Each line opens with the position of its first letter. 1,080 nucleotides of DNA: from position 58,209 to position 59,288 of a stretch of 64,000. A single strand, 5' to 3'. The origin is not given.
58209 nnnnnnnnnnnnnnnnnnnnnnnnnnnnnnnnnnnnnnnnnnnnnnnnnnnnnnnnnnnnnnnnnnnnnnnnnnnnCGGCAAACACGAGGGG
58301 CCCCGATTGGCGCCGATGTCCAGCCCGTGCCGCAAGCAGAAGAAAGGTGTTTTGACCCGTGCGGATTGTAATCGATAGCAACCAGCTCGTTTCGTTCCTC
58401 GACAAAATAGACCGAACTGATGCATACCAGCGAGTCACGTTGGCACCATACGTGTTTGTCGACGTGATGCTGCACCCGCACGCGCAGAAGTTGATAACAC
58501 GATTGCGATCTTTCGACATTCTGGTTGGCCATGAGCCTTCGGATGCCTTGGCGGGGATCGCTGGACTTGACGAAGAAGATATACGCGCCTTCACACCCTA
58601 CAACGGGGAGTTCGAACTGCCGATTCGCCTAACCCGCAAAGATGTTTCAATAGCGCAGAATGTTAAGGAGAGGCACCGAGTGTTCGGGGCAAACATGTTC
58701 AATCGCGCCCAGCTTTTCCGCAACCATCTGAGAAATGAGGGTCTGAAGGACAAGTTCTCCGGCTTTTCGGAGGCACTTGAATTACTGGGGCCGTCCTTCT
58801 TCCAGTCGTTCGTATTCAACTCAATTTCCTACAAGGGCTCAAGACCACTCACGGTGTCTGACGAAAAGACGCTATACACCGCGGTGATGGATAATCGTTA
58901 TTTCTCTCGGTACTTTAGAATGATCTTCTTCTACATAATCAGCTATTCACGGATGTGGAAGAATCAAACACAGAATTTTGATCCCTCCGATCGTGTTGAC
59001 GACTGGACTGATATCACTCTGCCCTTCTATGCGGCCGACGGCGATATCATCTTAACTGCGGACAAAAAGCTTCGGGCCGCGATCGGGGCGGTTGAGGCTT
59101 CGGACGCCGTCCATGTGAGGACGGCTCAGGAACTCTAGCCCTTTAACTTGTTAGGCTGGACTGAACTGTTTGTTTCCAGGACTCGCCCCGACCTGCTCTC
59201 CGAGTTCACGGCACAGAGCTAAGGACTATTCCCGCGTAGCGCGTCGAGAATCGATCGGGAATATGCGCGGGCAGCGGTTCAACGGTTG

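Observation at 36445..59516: Two cassette-like units (low-GC cargo gene, ~200 bp, then a 174-bp structured element) facing each other 22.7 kb apart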

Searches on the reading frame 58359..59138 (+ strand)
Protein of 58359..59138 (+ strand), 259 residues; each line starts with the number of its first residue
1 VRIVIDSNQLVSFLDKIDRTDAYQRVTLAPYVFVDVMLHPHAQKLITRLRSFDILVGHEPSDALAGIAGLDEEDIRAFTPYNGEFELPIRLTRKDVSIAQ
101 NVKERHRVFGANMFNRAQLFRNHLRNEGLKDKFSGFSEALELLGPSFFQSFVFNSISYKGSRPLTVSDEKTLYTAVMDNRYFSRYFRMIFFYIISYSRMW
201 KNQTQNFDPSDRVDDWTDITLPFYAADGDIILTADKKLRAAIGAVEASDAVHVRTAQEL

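Call 22: search_protein_families(library=pfam, proteins=[window:58359-59138:+], max_evalue=0.01)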
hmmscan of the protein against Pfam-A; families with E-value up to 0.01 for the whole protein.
window:58359-59138:+ (259 aa): 0 families

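Call 23: find_encoding_contigs(protein=window:58359-59138:+, flank=10000, max_places=10)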
Protein window:58359-59138:+ (259 aa): 1 contig read that carries it; 1 place shown.
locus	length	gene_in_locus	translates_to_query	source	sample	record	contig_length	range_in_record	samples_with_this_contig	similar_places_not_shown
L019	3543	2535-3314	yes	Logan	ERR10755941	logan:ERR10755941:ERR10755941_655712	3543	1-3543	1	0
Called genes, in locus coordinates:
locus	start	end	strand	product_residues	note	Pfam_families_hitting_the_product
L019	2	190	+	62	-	?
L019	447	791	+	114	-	-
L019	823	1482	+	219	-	PF01381:HTH_3, PF12844:HTH_19 (weak), PF13443:HTH_26 (weak), PF13560:HTH_31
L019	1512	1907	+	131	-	PF11950:DUF3467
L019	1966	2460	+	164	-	PF00994:MoCF_biosynth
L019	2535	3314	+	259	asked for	-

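Call 34: search_protein_families(library=padloc, proteins=[window:58359-59138:+], max_evalue=0.01)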
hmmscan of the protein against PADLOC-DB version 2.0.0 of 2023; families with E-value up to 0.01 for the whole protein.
window:58359-59138:+ (259 aa): 0 families

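Call 35: search_protein_families(library=ncbifam, proteins=[window:58359-59138:+], max_evalue=0.01)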
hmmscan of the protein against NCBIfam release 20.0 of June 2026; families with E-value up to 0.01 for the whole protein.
window:58359-59138:+ (259 aa): 0 families
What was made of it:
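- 58359..59138 (+): Neighbour of copy B: 259-aa PIN-fold protein with a helical insertion of about 100 aa, GC 0.51. No Pfam, PADLOC or NCBIfam hit (calls 22, 34, 35).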

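Call 36: search_solved_structures(query=window:58359-59138:+, max_evalue=1)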
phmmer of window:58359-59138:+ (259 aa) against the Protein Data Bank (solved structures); distinct sequences matched with E-value up to 1: 2.
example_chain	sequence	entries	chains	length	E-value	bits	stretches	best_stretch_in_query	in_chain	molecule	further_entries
4rv1_A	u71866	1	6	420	0.00023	23.9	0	43-98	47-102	Engineered Protein OR497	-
4hxt_A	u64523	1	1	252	0.1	15.2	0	43-98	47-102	De Novo Protein OR329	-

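Call 37: find_homologous_proteins(query=window:58359-59138:+)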
Query window:58359-59138:+ (259 aa): 17 proteins with E <= 0.001 among 834 candidates.
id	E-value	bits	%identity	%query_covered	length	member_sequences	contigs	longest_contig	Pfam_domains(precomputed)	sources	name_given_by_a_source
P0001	1.0e-168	577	100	100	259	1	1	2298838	-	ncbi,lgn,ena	-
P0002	5.5e-98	345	61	100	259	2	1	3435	-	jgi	jgi:hypothetical protein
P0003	9.7e-95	335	61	100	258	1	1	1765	-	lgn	-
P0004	1.3e-94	334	59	100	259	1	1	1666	-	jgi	jgi:hypothetical protein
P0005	1.6e-94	334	61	100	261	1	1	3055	-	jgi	jgi:hypothetical protein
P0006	8.9e-94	332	61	100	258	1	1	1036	-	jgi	jgi:hypothetical protein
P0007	2.1e-91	324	61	100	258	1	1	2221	-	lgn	-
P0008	5.2e-89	316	58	100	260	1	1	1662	-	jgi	jgi:hypothetical protein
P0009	5.2e-86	306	56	100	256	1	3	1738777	-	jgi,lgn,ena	-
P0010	2.9e-71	258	56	89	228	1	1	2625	-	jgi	jgi:hypothetical protein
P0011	1.0e-66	243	61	76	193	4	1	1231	-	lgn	-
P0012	4.5e-53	198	42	93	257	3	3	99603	-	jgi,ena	-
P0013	1.4e-47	180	41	100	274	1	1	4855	-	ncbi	-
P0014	8.3e-43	165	38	100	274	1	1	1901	-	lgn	-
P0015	5.0e-38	149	36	98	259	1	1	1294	-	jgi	jgi:hypothetical protein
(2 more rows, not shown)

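Call 40: find_encoding_contigs(protein=P0009, flank=10000, max_places=4)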
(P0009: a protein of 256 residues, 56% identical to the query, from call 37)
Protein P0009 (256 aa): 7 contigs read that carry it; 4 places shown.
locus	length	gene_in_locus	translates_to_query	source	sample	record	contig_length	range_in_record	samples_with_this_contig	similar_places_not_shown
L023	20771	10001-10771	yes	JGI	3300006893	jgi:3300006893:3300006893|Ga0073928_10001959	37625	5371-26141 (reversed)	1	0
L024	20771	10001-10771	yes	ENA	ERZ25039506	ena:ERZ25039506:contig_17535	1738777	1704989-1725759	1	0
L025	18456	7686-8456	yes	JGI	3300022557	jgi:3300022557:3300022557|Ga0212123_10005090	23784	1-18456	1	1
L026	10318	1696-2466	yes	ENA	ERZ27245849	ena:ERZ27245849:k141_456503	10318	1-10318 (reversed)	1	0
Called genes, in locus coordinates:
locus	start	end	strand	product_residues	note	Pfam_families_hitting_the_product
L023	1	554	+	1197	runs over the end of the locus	PF13620:CarboxypepD_reg, PF25183:OMP_b-brl_4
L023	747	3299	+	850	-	PF13802:Gal_mutarotas_2, PF01055:Glyco_hydro_31_2nd, PF21365:Glyco_hydro_31_3rd, PF17137:DUF5110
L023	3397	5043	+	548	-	PF01839:FG-GAP (faint), PF13517:FG-GAP_3, PF07593:UnbV_ASPIC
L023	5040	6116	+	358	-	PF13371:TPR_9 (faint), PF13424:TPR_12 (faint), PF13432:TPR_16, PF00515:TPR_1 (weak), PF13432:TPR_16 (weak), PF13414:TPR_11 (weak), PF13432:TPR_16, PF14559:TPR_19 (weak), +11 more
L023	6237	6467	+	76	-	-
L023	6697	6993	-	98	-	-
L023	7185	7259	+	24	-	-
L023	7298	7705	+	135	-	-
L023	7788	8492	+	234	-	PF04366:Ysc84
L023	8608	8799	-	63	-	-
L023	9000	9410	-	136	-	-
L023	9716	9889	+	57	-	-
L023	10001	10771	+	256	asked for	-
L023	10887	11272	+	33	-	-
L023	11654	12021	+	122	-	PF13620:CarboxypepD_reg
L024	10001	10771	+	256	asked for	-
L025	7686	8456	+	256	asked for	-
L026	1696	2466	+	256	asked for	-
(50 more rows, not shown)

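Call 41: find_encoding_contigs(protein=P0012, flank=10000, max_places=4)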
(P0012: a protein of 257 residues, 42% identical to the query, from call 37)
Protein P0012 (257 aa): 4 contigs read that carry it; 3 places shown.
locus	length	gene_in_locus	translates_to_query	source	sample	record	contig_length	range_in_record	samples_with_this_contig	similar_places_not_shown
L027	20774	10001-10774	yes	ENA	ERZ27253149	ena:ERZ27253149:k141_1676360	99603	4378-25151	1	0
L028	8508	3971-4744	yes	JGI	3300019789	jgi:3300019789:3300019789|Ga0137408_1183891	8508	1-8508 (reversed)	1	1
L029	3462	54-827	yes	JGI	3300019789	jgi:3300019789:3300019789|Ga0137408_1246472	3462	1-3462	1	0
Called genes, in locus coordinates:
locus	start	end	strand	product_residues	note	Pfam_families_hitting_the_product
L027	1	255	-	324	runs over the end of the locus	PF01148:CTP_transf_1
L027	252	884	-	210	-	PF01553:Acyltransferase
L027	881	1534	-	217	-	PF01066:CDP-OH_P_transf (faint)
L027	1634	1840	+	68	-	-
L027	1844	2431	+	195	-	-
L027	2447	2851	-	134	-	PF07366:SnoaL, PF12680:SnoaL_2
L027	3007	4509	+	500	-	PF02805:Ada_Zn_binding, PF12833:HTH_18, PF06029:AlkA_N, PF00730:HhH-GPD (faint)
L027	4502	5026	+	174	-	PF02870:Methyltransf_1N (faint), PF01035:DNA_binding_1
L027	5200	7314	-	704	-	PF13598:DUF4139 (weak)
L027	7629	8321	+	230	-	PF18979:DUF5715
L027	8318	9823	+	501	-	PF01244:Peptidase_M19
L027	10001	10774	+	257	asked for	-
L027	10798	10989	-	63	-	PF04255:DUF433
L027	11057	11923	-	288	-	-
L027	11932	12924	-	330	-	-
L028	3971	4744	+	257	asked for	-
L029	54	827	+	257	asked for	-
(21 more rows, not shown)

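Call 46: find_encoding_contigs(protein=P0002, flank=6000, max_places=3)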
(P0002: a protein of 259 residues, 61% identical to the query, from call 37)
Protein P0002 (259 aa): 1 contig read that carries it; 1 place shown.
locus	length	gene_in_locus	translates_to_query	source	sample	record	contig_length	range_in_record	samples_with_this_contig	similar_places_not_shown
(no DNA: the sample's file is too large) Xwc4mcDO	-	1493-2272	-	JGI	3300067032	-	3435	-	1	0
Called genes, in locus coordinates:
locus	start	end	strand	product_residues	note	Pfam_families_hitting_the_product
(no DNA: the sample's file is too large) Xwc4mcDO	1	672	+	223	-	?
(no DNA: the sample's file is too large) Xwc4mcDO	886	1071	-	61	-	-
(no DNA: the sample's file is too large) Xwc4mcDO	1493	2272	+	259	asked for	-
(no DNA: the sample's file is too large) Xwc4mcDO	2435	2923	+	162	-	-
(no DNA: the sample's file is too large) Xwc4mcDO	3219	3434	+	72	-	?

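Call 63: find_encoding_contigs(protein=P0005, flank=6000, max_places=3)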
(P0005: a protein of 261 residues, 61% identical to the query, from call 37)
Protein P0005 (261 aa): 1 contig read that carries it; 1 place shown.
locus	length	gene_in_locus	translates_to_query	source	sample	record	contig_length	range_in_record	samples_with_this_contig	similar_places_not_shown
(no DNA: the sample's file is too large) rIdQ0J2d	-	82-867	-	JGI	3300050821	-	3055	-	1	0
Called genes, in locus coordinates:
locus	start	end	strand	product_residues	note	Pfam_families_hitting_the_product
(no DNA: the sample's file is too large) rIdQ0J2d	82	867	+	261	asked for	-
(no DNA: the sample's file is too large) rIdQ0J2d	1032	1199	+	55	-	-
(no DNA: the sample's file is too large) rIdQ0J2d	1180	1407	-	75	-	-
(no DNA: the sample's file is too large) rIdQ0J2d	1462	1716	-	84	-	-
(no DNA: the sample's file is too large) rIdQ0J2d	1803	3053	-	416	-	?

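Call 75: predict_structure(alignment_id=A4)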
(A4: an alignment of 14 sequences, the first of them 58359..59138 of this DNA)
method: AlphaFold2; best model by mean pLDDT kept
length: 259 residues; sequences in the alignment: 14
mean_pLDDT: 89.5   pTM: 0.88
mean pLDDT of the five models: 89.5, 88.8, 88.5, 88.5, 87.5
residues with pLDDT >= 90: 172; 70-90: 76; 50-70: 11; < 50: 0
segments of 3 or more residues with pLDDT < 50: none
pLDDT, mean of each block of 10 residues (from residue 1): 94 80 87 94 94 92 94 97 90 93 85 83 80 92 88 93 96 96 94 90 80 70 95 92 87 92
secondary structure, 60 per line:
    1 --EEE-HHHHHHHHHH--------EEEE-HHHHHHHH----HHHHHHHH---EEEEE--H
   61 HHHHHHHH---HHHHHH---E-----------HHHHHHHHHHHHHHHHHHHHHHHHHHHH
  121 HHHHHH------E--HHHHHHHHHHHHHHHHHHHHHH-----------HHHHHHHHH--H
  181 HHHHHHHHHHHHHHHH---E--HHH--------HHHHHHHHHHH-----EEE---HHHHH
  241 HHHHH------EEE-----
elements in order: E3-5 H7-16 E25-28 H30-37 H42-49 E53-57 H60-68 H72-77 H93-126 H136-157 H169-177 H180-196 H214-224 E230-232 H236-245 E252-254
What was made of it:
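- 58359..59138 (+): AlphaFold2 model with pLDDT 89.5 (call 75).
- On PIN-domain nuclease (neighbour gene): The AlphaFold2 model has pLDDT 89.5 (call 75).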

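Call 78: fold_search(model_id=the predicted structure, library=pdb)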
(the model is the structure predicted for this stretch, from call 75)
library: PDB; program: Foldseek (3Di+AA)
matches with E <= 10: 124; with E <= 0.001: 0
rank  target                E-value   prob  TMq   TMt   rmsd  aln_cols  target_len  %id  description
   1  8q44_B                1.6e-01  0.08  0.14  0.10  21.9       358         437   10  Crystal structure of cA4-bound Can2 (E364R) in complex with oligo-T DNA (released 2023-11-22)
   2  8q41_B                6.9e-01  0.03  0.14  0.10  20.8       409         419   10  Crystal structure of Can2 (E341A) bound to cA4 and TTTAAA ssDNA (released 2023-11-22)
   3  4ifd_J                9.4e-01  0.23  0.18  0.06  12.2       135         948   16  Crystal structure of an 11-subunit eukaryotic exosome complex bound to RNA (released 2013-02-06)
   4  5c0x_J                1.3e+00  0.11  0.18  0.06  19.0       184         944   15  Structure of a 12-subunit nuclear exosome complex bound to structured RNA (released 2015-08-05)
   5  4e0c_B                2.2e+00  0.04  0.21  0.19  17.1       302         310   10  1.8 Angstrom Resolution Crystal Structure of Transaldolase from Francisella tularensis (phosphate-free) (released 2012-03-14)
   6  6dft_D                2.4e+00  0.04  0.19  0.17  15.8       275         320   12  Trypanosoma brucei deoxyhypusine synthase (released 2018-08-08)
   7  9i5m_A                2.5e+00  0.06  0.24  0.27  15.3       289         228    8  Structure of cyclodipeptide synthase from Nocardia brasiliensis (Nbra-CDPS) (released 2026-02-18)
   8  8q44_A                2.5e+00  0.02  0.16  0.11  21.7       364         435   10  Crystal structure of cA4-bound Can2 (E364R) in complex with oligo-T DNA (released 2023-11-22)
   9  9xqn_A                2.7e+00  0.02  0.12  0.09  30.4       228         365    9  Cryo-EM structure of apo form of GPR75-bRIL-Fab complex (released 2026-02-04)
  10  1ni3                  2.7e+00  0.01  0.12  0.09  20.3       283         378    9  Structure of the Schizosaccharomyces pombe YchF GTPase (released 2003-01-07)
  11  8xdv_A                2.8e+00  0.08  0.15  0.16  11.7       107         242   12  O-methyltransferase from Lycoris longituba M52S-F186Y variant complexed with Mg and SAH (released 2024-08-07)
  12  4ywr                  3.0e+00  0.12  0.14  0.16   5.3        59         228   12  Structure of a putative phosphomethylpyrimidine kinase from Acinetobacter baumannii in non-covalent complex with pyridox (released 2016-03-02)
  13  5k36_K                3.0e+00  0.11  0.19  0.06  12.1       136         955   16  Structure of an eleven component nuclear RNA exosome complex bound to RNA (released 2016-11-02)
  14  8pvu_A                3.1e+00  0.02  0.17  0.15  16.9       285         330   10  Cryo-EM structure of DHS-ERK2 complex with 1:1 stoichiometry refined in C1 symmetry (released 2024-10-16)
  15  9i5m_B                3.3e+00  0.05  0.23  0.26  16.0       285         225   10  Structure of cyclodipeptide synthase from Nocardia brasiliensis (Nbra-CDPS) (released 2026-02-18)
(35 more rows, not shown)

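Call 103: list_cluster_members(proteins=[P0001, P0018, P0138])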
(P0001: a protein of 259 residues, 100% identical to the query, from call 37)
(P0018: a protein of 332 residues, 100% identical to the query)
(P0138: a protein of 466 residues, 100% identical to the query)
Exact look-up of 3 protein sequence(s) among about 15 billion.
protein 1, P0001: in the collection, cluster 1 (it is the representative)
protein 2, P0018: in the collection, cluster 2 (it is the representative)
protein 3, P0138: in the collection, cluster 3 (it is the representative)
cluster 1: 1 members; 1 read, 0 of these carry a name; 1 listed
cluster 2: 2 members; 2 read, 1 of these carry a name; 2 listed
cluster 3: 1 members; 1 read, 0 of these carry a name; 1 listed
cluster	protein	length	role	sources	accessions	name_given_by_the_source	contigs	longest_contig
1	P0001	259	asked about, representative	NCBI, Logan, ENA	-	-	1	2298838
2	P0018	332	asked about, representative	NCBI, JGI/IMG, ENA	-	hypothetical protein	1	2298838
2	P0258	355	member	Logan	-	-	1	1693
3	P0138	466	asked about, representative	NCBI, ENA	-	-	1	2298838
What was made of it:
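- Tried and rejected: The cluster tables did not name the source record (call 103).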
